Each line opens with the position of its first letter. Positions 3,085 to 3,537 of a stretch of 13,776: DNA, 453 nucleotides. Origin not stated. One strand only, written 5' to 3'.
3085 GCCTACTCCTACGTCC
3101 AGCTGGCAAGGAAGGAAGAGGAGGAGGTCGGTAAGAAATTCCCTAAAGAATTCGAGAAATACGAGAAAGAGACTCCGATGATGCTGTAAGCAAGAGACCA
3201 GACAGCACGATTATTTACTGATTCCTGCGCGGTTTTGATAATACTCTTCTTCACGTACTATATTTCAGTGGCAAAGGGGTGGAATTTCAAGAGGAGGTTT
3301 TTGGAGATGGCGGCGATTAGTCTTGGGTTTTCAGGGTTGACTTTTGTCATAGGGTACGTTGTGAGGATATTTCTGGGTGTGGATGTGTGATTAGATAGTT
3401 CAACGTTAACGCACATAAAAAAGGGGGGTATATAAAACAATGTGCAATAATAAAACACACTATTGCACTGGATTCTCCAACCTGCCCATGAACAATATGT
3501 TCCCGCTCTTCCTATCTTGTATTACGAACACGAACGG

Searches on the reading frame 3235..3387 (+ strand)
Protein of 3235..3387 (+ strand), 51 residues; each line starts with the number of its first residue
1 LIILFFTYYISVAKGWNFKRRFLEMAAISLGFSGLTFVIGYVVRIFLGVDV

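Call 24: find_homologous_proteins(query=window:3235-3387:+, max_evalue=10)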
Query window:3235-3387:+ (51 aa): 26 proteins with E <= 10 among 26 candidates.
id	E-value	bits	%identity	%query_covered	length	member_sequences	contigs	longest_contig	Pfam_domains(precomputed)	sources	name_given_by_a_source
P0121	9.0e-13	65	71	100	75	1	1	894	-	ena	-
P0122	1.1e-11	62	66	98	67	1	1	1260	-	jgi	jgi:VIT1/CCC1 family predicted Fe2+/Mn2+ transporter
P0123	2.8e-11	60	64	98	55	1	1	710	-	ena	-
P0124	4.6e-11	60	63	100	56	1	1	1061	-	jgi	-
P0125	8.1e-11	59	64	86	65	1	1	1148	-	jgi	-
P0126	1.4e-10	58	59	100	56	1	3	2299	-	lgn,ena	-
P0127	1.4e-9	55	62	98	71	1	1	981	-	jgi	jgi:VIT1/CCC1 family predicted Fe2+/Mn2+ transporter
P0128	3.1e-9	54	58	98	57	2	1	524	-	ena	-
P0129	4.1e-9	54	57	100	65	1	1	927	-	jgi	jgi:VIT1/CCC1 family predicted Fe2+/Mn2+ transporter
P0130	4.5e-9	53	59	100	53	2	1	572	-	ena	-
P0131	4.6e-9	53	57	100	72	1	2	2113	-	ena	-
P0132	1.3e-8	52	63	94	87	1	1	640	-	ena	-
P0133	1.6e-8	52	57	100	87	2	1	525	-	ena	-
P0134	2.1e-8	51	58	98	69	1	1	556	-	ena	-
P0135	2.1e-8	51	57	100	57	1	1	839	-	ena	-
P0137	6.0e-8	50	55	100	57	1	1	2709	-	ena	-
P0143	2.3e-6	45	52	90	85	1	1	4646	-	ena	-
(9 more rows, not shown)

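Call 29: search_protein_families(library=pfam, proteins=[P0133, P0143, P0121], max_evalue=1)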
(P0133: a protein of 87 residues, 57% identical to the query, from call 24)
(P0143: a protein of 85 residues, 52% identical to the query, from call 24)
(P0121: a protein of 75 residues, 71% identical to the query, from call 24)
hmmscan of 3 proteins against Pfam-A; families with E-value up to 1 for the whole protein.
P0133 (87 aa): 8 families
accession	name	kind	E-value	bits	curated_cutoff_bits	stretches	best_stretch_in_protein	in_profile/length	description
PF08006.16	HAAS_TM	-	0.004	17.7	28.3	1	13-78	3-69/117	HAAS transmembrane region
PF01988.24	VIT1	-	0.023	15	28.1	1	1-76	140-213/214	VIT family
PF05038.18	Cytochrom_B558a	-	0.14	12.2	25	1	22-57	100-133/184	Cytochrome Cytochrome b558 alpha-subunit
PF10034.15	Dpy19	-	0.14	10.7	27.2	1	4-85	245-323/653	Q-cell neuroblast polarisation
PF11117.13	DUF2626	-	0.18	13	25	1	6-46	33-70/74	Protein of unknown function (DUF2626)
PF00335.26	Tetraspanin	-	0.18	11.9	32.1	1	27-78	10-63/225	Tetraspanin family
PF10810.13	DUF2545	-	0.19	12.4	27.8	1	6-48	7-47/80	Protein of unknown function (DUF2545)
PF01529.25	DHHC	-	0.27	11.8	28.7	1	21-84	48-114/133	DHHC palmitoyltransferase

P0143 (85 aa): 8 families
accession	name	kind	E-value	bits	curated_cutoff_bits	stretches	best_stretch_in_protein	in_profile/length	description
PF01988.24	VIT1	-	0.059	13.6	28.1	1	2-74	143-213/214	VIT family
PF18895.5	T4SS_pilin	-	0.076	13.5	26.6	1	21-82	14-69/71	Type IV secretion system pilin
PF11117.13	DUF2626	-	0.081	14.1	25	1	5-44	34-70/74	Protein of unknown function (DUF2626)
PF00335.26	Tetraspanin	-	0.094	12.8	32.1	1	24-76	8-63/225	Tetraspanin family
PF17364.7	DUF5389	-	0.11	13.1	25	1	2-65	30-93/104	Family of unknown function (DUF5389)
PF11188.13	DUF2975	-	0.22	11.9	27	1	25-77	61-113/130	Protein of unknown function (DUF2975)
PF01529.25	DHHC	-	0.53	10.8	28.7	1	22-79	51-111/133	DHHC palmitoyltransferase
PF09586.16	YfhO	-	0.62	8.8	28.5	1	2-72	342-411/835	Bacterial membrane protein YfhO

P0121 (75 aa): 5 families
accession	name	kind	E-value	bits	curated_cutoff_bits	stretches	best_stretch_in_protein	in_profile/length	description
PF01988.24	VIT1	-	0.0011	19.3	28.1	1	1-64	152-213/214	VIT family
PF12175.13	WSS_VP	-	0.029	14.3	24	1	13-45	10-44/201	White spot syndrome virus structural envelope protein VP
PF13903.11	Claudin_2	-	0.058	13.6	29.1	1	14-68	91-142/192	PMP-22/EMP/MP20/Claudin tight junction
PF02674.22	Colicin_V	-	0.13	12.7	29.3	1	15-67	24-79/144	Colicin V production protein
PF18895.5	T4SS_pilin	-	0.25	11.9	26.6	1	11-72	14-69/71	Type IV secretion system pilin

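Call 30: search_protein_families(library=ncbifam, proteins=[P0133, P0143, P0121], max_evalue=1)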
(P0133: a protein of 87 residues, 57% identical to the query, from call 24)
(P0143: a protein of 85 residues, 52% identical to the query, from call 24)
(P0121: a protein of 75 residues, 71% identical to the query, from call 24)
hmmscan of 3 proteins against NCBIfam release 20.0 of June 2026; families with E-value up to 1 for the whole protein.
P0133 (87 aa): 2 families
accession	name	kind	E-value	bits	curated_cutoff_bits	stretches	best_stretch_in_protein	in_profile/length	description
NF005808.0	PRK07668.1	subfamily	0.044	13.2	232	1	8-75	85-156/254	hypothetical protein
NF033740.0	MarP_fam_protase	equivalog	0.099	11.6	250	1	10-85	7-79/390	MarP family serine protease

P0143 (85 aa): 2 families
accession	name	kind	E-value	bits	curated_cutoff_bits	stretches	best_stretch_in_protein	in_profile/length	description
NF047566.1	SE1626_fam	equivalog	0.047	13.5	70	1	21-45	2-23/55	SE1626 family protein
NF009523.0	PRK12884.1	equivalog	0.24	10.5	269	1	2-76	207-278/279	prenyltransferase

P0121 (75 aa): 2 families
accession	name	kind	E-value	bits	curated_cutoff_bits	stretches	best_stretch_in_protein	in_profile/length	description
NF049989.1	CD0519_CD1768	subfamily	0.00092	17.9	300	1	17-71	93-147/378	CD0519/CD1768 family membrane protein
TIGR00964.1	secE_bact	equivalog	0.45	10.5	27.55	0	11-35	25-49/57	preprotein translocase subunit SecE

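Call 31: search_protein_representatives(protein=window:3235-3387:+)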
Query: 51 residues. Proteins with E-value up to 0.001 (for the whole library): 283; up to 1e-10: 5; up to 1e-30: 0. The best 150 are listed.
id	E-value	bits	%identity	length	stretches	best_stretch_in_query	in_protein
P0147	3.5e-13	64.7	42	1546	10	26-45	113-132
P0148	1.4e-12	62.7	70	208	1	2-51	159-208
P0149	9.3e-12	60.2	62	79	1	2-51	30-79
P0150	1.1e-11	60.1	61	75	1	1-51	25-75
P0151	6.7e-11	57.6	60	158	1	2-51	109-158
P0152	1.7e-10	56.3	63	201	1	1-51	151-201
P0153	1.7e-10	56.3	60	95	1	2-51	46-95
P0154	1.9e-10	56.2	62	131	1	2-51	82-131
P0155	2.4e-10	55.9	62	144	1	2-51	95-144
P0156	3.2e-10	55.5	63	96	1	1-51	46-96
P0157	4.4e-10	55.0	61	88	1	1-51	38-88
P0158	4.7e-10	55.0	59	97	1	3-51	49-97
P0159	5.9e-10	54.7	62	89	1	2-51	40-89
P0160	7.9e-10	54.3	62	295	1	2-49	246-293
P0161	8.1e-10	54.2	60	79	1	2-51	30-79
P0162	8.6e-10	54.1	58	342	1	2-51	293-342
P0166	1.4e-09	53.5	58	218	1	2-51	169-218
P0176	3.0e-09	52.4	61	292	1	1-51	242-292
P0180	4.5e-09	51.9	59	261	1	1-51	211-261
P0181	4.5e-09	51.9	61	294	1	1-51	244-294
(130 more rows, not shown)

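Call 32: search_protein_families(library=pfam, proteins=[P0148, P0152, P0160, P0162, P0176, P0181, P0166, P0180, P0151, P0147], max_evalue=0.001)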
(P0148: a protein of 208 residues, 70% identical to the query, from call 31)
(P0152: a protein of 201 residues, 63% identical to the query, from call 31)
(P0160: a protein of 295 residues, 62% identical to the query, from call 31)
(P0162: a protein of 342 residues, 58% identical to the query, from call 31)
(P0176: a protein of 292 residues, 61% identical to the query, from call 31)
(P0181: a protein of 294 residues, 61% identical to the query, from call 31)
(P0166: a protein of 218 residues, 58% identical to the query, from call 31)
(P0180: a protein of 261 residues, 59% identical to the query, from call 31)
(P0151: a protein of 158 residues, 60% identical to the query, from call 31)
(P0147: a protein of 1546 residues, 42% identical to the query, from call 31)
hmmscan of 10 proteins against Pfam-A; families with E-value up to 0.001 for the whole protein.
P0148 (208 aa): 2 families
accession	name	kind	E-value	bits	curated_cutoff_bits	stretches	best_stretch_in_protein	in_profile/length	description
PF01988.24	VIT1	-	1.9e-11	44.6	28.1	2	115-198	131-214/214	VIT family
PF13548.11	DUF4126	-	9.6e-05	22.6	27.5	1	45-152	53-169/175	Domain of unknown function (DUF4126)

P0152 (201 aa): 1 family
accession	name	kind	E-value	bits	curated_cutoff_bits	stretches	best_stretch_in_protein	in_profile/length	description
PF02567.21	PhzC-PhzF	-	4.5e-17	62.9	27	1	3-134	100-229/281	Phenazine biosynthesis-like protein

P0160 (295 aa): 4 families
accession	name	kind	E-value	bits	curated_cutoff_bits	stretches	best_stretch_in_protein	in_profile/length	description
PF01988.24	VIT1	-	5e-15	56.3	28.1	2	138-202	2-67/214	VIT family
PF02915.23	Rubrerythrin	-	2.5e-06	28.3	22.8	1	12-123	3-115/137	Rubrerythrin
PF03405.20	FA_desaturase_2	-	0.00012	21.5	22.7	1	27-67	173-213/325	Fatty acid desaturase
PF03232.19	COQ7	-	0.00067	19.8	23.5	0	20-75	15-72/169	Ubiquinone biosynthesis protein COQ7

P0162 (342 aa): 1 family
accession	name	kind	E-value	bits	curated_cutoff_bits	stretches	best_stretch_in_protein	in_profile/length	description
PF01988.24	VIT1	-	3.9e-21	76.3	28.1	1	136-332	3-214/214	VIT family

P0176 (292 aa): 2 families
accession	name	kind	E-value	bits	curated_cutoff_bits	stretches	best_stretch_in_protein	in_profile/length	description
PF01988.24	VIT1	-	1.9e-16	61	28.1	2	140-194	3-58/214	VIT family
PF02915.23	Rubrerythrin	-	1.7e-05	25.7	22.8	0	18-61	8-53/137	Rubrerythrin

P0181 (294 aa): 3 families
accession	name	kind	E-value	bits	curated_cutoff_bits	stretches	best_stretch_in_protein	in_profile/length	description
PF01988.24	VIT1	-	8.1e-12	45.9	28.1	2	141-196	3-59/214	VIT family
PF03232.19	COQ7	-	0.00037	20.6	23.5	0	26-89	19-83/169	Ubiquinone biosynthesis protein COQ7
PF02915.23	Rubrerythrin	-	0.00042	21.1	22.8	0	20-59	95-134/137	Rubrerythrin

P0166 (218 aa): 1 family
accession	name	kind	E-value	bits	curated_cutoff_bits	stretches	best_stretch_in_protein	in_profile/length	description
PF03232.19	COQ7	-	4.6e-05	23.6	23.5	1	9-79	11-82/169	Ubiquinone biosynthesis protein COQ7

P0180 (261 aa): 1 family
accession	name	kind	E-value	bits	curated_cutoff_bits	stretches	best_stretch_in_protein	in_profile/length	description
PF01988.24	VIT1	-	1.3e-12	48.4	28.1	1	110-164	3-58/214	VIT family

P0151 (158 aa): 1 family
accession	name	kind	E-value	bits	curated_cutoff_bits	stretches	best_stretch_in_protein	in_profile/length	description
PF02915.23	Rubrerythrin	-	0.0001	23.1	22.8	1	13-63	3-55/137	Rubrerythrin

P0147 (1546 aa): 6 families
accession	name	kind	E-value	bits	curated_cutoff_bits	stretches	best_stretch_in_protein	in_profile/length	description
PF00041.27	fn3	-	2.7e-36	124.1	25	0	875-945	8-74/84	Fibronectin type III domain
PF16656.11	Pur_ac_phosph_N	-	1.9e-22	80.1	30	0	1093-1149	31-93/93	Purple acid Phosphatase, N-terminal domain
PF25788.1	Ig_Rha78A_N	-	4e-20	72.5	27.4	0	1089-1150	37-102/105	Rha78A-like, N-terminal immunoglobulin domain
PF25549.1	DUF7927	-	1.6e-07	32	31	0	216-246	77-112/132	Domain of unknown function (DUF7927)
PF13860.13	FlgD_ig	-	6e-07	29.8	27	1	1484-1535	24-77/79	FlgD Ig-like domain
PF18962.6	Por_Secre_tail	-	4.8e-06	27.2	27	1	1459-1535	1-66/75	Secretion system C-terminal sorting domain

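Call 35: find_encoding_contigs(protein=P0143, flank=3000, max_places=3)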
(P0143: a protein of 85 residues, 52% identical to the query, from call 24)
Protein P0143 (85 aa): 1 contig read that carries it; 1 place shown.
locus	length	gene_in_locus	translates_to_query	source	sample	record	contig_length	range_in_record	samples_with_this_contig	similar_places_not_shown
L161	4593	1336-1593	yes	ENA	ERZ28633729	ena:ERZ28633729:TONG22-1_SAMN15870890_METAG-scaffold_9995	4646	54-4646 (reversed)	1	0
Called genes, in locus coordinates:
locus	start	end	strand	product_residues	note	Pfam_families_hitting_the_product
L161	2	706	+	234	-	?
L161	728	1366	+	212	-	-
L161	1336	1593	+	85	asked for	-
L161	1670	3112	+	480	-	PF01546:Peptidase_M20, PF07687:M20_dimer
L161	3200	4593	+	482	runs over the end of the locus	?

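Call 36: find_encoding_contigs(protein=P0137, flank=3000, max_places=3)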
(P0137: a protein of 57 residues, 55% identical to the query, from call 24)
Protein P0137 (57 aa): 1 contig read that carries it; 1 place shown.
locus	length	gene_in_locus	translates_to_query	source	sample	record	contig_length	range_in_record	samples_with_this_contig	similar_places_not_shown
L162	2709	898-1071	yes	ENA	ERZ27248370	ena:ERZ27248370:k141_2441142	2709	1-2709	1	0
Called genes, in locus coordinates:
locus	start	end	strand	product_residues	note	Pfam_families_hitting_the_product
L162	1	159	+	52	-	?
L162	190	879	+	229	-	PF01988:VIT1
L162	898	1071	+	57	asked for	-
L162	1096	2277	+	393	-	PF12917:YfbR-like, PF13023:HD_3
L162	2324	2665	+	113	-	-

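Call 37: find_encoding_contigs(protein=P0121, flank=3000, max_places=3)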
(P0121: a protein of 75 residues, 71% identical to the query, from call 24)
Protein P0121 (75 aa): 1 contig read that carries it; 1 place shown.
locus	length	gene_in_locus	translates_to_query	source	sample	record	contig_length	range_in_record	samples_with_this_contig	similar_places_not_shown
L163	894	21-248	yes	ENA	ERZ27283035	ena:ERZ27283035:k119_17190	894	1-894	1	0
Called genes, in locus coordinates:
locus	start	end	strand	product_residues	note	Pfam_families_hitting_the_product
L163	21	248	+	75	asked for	-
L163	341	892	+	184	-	?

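Call 44: search_solved_structures(query=P0162, max_evalue=0.01, show_alignments=1)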
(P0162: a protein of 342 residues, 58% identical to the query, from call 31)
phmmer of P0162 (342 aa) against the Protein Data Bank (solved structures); distinct sequences matched with E-value up to 0.01: 1.
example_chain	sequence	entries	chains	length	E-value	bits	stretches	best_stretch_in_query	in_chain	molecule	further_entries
6iu3_A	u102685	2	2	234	0.00056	22.8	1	134-327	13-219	VIT1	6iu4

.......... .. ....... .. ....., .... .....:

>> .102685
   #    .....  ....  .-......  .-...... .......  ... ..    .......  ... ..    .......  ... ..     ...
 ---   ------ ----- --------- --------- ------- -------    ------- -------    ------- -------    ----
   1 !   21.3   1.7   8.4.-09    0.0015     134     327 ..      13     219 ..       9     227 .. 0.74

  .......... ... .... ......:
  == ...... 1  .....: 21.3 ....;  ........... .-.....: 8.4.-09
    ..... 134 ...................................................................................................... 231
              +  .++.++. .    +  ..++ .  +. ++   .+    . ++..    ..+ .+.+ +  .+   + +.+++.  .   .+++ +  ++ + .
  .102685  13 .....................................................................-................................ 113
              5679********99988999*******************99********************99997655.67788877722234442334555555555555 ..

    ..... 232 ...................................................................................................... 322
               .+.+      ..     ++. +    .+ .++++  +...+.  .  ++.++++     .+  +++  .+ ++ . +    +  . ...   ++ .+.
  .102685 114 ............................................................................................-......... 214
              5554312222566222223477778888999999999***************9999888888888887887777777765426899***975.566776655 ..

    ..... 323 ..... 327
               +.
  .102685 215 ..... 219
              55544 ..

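Call 47: find_encoding_contigs(protein=P0123, flank=3000, max_places=3)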
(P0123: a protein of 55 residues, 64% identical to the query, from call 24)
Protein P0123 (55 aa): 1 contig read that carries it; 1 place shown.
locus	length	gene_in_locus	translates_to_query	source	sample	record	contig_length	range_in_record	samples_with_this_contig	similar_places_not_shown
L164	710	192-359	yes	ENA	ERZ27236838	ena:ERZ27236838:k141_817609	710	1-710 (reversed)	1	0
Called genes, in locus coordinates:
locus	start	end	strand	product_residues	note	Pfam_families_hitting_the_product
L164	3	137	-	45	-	?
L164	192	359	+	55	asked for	-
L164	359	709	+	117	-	?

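Call 48: find_encoding_contigs(protein=P0122, flank=3000, max_places=3)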
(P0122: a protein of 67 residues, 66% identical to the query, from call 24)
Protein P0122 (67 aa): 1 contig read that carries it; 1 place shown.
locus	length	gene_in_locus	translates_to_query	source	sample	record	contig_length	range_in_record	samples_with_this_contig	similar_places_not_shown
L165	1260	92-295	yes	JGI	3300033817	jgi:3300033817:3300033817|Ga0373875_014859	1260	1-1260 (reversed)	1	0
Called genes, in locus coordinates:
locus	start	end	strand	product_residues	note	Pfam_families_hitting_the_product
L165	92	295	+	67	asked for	-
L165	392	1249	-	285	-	PF01073:3Beta_HSD, PF01370:Epimerase, PF04321:RmlD_sub_bind (faint), PF07993:NAD_binding_4, PF13460:NAD_binding_10, PF16363:GDP_Man_Dehyd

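Call 49: find_encoding_contigs(protein=P0125, flank=3000, max_places=3)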
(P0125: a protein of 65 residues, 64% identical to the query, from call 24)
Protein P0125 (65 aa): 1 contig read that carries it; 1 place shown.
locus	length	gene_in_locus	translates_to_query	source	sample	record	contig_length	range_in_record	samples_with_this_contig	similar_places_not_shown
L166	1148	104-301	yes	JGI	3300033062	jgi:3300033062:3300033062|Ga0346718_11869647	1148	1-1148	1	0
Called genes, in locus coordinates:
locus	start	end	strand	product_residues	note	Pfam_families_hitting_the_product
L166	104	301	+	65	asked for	-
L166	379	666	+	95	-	-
